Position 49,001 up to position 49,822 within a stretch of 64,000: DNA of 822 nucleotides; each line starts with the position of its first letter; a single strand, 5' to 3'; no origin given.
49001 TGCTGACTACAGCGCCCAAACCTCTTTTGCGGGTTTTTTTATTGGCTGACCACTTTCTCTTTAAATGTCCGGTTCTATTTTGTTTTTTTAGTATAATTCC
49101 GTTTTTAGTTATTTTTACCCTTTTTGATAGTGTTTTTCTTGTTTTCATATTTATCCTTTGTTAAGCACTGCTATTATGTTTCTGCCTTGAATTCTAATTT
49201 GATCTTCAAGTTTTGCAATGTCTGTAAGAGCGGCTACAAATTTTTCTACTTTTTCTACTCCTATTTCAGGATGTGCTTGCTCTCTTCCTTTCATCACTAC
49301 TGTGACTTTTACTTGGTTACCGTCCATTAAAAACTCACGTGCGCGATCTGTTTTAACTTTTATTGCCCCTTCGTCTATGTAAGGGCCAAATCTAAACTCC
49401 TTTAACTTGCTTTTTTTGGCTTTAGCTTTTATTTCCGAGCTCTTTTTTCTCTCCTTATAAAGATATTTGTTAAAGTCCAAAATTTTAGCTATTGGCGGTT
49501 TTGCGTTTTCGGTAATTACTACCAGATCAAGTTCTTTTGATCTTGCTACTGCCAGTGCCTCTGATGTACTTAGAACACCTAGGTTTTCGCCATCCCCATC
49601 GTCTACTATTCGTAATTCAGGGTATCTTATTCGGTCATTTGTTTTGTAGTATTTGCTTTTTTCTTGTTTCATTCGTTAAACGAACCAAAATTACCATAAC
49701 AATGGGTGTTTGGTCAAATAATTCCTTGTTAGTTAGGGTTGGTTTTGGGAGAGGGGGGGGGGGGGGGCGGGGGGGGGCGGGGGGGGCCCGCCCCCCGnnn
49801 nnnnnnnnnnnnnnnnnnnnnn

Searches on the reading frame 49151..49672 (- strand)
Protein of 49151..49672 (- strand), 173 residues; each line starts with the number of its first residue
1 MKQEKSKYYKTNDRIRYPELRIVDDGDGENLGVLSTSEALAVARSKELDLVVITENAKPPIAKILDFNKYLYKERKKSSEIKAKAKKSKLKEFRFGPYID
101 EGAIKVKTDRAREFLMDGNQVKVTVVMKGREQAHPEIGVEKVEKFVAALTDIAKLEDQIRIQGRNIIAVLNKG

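Call 70: search_protein_families(library=pfam, proteins=[window:49151-49672:-], max_evalue=0.1)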
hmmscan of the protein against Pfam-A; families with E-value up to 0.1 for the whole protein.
window:49151-49672:- (173 aa): 3 families
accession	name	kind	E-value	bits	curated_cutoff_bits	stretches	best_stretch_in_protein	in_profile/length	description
PF00707.27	IF3_C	-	4.5e-24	84.6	34.8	1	89-171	2-84/86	Translation initiation factor IF-3, C-terminal domain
PF05198.21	IF3_N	-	6.7e-24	84.3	26.9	1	11-80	1-69/70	Translation initiation factor IF-3, N-terminal domain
PF01806.23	Paramyxo_P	-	0.031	14.1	27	1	76-116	127-168/248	Paramyxovirinae P phosphoprotein C-terminal region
